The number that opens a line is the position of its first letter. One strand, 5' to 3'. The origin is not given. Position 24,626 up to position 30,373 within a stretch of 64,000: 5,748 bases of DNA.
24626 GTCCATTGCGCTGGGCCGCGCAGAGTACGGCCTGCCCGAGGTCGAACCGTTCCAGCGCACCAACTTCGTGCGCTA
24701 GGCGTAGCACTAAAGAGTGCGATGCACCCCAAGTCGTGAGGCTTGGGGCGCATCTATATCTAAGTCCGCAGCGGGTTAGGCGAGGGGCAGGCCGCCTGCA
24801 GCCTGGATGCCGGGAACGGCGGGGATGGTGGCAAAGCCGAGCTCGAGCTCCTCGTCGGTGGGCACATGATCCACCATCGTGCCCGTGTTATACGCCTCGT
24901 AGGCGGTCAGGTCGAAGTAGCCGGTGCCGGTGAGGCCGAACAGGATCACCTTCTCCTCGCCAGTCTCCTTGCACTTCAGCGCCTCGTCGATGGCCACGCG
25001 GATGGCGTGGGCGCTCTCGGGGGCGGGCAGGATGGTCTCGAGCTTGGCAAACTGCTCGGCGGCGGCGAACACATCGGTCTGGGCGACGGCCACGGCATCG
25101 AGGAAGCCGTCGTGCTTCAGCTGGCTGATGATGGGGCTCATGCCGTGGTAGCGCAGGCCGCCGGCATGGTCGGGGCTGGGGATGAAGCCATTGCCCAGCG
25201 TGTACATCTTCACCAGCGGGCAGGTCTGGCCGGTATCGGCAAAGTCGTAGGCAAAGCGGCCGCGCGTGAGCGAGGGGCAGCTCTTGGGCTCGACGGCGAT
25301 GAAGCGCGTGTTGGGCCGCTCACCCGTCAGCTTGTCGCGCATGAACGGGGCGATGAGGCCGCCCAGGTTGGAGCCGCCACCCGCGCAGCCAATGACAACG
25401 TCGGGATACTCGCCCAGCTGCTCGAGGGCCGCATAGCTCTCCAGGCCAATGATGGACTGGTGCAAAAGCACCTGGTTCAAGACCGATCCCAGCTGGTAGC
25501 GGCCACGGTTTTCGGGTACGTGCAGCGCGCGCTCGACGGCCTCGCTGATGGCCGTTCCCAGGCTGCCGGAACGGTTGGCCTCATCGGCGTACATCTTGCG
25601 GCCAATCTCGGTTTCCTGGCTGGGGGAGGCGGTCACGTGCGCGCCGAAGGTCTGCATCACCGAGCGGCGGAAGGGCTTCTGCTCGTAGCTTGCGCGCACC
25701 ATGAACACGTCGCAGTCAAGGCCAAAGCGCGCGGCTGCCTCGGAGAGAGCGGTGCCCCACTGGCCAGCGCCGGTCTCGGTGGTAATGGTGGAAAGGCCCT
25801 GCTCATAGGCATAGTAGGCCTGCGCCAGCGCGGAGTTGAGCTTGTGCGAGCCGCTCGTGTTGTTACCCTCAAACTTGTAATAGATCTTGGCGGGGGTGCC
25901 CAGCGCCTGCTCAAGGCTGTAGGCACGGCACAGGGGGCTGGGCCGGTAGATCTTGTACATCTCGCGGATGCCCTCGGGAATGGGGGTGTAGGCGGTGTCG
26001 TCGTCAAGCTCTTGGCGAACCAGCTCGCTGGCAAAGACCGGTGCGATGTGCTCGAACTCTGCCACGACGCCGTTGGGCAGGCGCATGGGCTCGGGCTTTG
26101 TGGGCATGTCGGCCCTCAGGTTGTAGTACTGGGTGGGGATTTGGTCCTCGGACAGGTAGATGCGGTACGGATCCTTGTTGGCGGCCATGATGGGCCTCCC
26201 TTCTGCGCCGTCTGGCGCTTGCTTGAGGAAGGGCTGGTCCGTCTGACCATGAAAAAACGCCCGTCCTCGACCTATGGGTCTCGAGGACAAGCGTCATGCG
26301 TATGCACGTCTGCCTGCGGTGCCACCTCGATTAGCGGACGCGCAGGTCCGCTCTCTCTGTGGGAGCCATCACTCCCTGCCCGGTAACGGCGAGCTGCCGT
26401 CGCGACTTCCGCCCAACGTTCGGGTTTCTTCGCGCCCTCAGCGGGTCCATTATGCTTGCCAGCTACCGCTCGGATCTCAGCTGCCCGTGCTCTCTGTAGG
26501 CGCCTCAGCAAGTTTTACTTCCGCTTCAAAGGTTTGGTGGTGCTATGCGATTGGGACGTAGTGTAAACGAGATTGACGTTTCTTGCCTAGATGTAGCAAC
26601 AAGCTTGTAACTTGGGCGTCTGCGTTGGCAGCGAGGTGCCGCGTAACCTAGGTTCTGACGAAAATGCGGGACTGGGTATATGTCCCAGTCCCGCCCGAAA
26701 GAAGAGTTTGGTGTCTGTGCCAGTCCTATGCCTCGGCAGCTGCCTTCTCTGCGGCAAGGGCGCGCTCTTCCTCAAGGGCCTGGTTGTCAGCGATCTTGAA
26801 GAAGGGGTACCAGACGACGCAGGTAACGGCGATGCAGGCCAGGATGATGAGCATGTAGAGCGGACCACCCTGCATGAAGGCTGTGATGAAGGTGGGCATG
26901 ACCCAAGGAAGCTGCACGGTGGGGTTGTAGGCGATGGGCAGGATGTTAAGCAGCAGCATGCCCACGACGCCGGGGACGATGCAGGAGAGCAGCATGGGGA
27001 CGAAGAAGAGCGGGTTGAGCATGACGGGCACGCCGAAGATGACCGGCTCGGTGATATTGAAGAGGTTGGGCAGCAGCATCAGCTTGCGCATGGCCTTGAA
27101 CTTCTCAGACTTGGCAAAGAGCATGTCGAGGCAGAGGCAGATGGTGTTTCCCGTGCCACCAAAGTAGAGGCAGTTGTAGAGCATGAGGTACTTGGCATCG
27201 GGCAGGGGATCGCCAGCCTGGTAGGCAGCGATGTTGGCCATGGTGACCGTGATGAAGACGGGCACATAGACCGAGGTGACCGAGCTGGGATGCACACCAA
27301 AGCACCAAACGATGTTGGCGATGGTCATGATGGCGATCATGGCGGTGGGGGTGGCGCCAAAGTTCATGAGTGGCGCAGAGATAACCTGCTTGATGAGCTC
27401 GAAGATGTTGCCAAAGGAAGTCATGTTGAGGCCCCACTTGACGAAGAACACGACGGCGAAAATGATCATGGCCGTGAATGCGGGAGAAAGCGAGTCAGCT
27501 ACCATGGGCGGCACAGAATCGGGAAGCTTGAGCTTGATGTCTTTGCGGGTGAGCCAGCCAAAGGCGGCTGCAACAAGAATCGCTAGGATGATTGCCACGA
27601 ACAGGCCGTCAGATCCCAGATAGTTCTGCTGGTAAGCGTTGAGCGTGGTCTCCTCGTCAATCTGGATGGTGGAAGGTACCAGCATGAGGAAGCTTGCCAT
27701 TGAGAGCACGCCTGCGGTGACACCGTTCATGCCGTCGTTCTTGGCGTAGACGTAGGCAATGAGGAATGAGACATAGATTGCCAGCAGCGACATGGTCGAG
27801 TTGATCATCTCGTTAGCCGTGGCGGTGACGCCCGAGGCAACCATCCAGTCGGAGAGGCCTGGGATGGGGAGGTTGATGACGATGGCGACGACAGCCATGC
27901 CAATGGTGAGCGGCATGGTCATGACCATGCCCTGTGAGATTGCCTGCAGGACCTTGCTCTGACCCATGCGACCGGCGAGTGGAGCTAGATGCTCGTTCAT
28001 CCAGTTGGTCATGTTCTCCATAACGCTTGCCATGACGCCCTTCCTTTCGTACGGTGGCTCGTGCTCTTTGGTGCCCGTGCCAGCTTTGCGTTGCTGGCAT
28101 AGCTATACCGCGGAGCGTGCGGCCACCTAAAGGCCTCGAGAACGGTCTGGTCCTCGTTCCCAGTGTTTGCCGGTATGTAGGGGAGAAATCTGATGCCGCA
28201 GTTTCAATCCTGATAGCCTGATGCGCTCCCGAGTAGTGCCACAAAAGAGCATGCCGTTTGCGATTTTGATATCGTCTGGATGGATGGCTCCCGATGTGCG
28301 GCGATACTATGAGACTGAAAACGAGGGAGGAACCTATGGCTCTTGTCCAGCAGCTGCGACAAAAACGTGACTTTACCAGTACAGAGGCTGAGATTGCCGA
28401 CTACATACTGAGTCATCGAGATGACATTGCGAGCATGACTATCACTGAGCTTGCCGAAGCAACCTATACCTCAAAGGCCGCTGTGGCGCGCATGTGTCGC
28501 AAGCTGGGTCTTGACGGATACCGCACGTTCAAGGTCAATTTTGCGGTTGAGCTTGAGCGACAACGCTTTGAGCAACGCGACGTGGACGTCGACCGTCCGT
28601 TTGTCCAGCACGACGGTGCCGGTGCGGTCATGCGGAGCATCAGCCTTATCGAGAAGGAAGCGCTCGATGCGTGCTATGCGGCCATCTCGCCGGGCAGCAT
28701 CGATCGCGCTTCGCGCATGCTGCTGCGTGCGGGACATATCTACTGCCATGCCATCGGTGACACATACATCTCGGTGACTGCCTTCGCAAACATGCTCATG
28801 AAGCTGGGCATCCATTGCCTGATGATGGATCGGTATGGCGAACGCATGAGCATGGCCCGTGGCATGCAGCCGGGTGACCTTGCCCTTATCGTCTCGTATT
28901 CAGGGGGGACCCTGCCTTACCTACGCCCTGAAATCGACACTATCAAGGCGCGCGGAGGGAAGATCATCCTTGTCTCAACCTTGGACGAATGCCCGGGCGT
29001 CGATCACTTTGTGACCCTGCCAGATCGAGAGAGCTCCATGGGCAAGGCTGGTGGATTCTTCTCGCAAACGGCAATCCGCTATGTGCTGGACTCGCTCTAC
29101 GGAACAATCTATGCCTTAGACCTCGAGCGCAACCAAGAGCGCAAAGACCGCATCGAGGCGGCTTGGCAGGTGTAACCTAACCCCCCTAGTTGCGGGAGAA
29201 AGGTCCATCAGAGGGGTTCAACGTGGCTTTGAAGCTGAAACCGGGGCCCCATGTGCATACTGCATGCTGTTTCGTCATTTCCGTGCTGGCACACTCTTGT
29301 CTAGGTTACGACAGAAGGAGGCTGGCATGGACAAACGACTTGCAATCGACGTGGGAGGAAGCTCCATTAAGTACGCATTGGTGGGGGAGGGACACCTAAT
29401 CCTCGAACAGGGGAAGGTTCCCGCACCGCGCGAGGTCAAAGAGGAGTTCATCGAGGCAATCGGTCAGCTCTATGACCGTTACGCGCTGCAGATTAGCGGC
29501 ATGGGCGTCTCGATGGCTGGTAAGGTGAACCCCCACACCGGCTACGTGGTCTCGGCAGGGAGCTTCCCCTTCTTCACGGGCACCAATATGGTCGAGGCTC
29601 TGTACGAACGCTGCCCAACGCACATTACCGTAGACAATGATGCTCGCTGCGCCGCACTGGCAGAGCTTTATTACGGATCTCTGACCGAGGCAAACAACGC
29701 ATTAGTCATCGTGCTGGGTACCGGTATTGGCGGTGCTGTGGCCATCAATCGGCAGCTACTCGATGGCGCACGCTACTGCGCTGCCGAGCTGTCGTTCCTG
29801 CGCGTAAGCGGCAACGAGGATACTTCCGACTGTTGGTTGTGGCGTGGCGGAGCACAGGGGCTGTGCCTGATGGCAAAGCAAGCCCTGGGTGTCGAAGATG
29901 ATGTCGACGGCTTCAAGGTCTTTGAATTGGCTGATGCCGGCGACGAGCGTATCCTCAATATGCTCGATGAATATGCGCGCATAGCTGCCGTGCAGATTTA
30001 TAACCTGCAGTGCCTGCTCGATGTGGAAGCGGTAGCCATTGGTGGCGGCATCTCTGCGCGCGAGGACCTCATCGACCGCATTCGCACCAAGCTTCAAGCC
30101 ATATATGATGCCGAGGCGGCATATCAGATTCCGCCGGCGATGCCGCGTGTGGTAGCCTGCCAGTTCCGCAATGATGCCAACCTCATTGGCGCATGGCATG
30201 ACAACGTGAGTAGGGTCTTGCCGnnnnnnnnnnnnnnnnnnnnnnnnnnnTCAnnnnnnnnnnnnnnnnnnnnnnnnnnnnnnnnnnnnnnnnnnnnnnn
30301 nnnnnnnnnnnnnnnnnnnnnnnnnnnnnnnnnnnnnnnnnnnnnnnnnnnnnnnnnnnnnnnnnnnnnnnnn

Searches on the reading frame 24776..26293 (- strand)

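Call 27: search_protein_families(library=ncbifam, max_evalue=0.00001, proteins=[window:24776-26293:-])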
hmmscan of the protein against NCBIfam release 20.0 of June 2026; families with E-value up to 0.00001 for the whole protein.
window:24776-26293:- (505 aa): 18 families
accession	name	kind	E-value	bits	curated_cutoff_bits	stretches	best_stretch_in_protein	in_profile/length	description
NF009057.0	PRK12391.1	equivalog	3.4e-196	652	366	1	43-483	4-440/441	TrpB-like pyridoxal phosphate-dependent enzyme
TIGR01415.1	trpB_rel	hypoth_equivalog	1.8e-168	560.7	518.85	1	52-468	1-415/419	TrpB-like pyridoxal phosphate-dependent enzyme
NF010376.0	PRK13803.1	equivalog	1.4e-39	136.5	819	1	117-469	259-595/600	bifunctional phosphoribosylanthranilate isomerase/tryptophan synthase subunit beta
TIGR00263.1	trpB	equivalog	4.7e-39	134.5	392.45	1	116-464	48-380/385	tryptophan synthase subunit beta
NF010375.0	PRK13802.1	equivalog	8.3e-25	87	1386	1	115-464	323-668/695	bifunctional indole-3-glycerol phosphate synthase/tryptophan synthase subunit beta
NF004996.0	PRK06381.1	equivalog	2e-16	59.9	266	1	118-228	15-120/319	threonine synthase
NF006050.0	PRK08197.1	equivalog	3.6e-10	39.2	303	0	290-458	223-381/406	threonine synthase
NF006094.0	PRK08246.1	subfamily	1.5e-09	37.7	331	1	117-346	22-210/310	serine/threonine dehydratase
NF040741.1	ornith_OrtB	equivalog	3.4e-08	32.4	550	0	131-196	78-142/464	2-amino-4-oxopentanoate thiolase subunit OrtB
TIGR01139.1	cysK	equivalog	3.9e-08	32.9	350.95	1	127-459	13-292/298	cysteine synthase A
NF008735.0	PRK11761.1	equivalog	6.7e-08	32.1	413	1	119-242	13-134/296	cysteine synthase CysM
TIGR01136.1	cysKM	subfamily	1.1e-07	31.5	344.15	0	131-356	17-208/299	cysteine synthase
TIGR03945.1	PLP_SbnA_fam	equivalog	1.9e-07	30.5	349.95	0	133-222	20-109/304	2,3-diaminopropionate biosynthesis protein SbnA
NF006390.0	PRK08639.1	equivalog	4.4e-07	29.2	421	0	105-344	12-220/418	threonine ammonia-lyase IlvA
NF005292.0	PRK06815.1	equivalog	6.9e-07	28.6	371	0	110-237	13-137/320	threonine/serine dehydratase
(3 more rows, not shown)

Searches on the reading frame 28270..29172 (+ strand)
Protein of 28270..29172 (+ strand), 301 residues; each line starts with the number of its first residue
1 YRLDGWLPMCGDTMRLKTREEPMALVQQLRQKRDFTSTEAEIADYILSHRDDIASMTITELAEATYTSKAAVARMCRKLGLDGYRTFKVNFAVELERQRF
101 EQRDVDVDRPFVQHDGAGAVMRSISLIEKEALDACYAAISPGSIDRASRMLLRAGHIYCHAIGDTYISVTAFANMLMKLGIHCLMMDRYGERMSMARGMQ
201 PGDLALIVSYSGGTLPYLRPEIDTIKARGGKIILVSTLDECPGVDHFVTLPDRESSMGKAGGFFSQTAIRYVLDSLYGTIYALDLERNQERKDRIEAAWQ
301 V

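Call 70: search_protein_families(library=pfam, max_evalue=0.001, proteins=[window:28270-29172:+])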
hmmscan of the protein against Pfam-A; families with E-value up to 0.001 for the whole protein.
window:28270-29172:+ (301 aa): 2 families
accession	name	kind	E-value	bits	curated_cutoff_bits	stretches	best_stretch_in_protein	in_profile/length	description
PF01418.23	HTH_6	-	5.8e-17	61.9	28.3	1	25-96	3-75/77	Helix-turn-helix domain, rpiR family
PF01380.27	SIS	-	2.1e-06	28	25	1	150-236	1-87/131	SIS domain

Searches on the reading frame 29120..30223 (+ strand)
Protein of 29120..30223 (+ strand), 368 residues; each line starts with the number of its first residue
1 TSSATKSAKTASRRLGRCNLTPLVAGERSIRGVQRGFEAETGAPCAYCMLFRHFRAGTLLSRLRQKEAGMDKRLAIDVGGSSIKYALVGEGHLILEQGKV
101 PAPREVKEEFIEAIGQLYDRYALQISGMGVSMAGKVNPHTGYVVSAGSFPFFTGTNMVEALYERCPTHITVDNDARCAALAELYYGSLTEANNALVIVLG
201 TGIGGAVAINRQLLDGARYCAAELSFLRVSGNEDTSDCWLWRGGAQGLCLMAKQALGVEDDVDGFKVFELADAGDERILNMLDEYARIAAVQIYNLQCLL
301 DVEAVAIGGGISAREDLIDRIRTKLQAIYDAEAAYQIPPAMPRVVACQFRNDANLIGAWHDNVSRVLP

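Call 70: search_protein_families(library=pfam, max_evalue=0.001, proteins=[window:29120-30223:+])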
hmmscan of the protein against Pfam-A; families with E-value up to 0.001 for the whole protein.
window:29120-30223:+ (368 aa): 1 family
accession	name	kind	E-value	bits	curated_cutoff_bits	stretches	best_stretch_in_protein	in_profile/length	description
PF00480.26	ROK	-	2.2e-39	136.2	22.9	1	74-358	2-287/294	ROK family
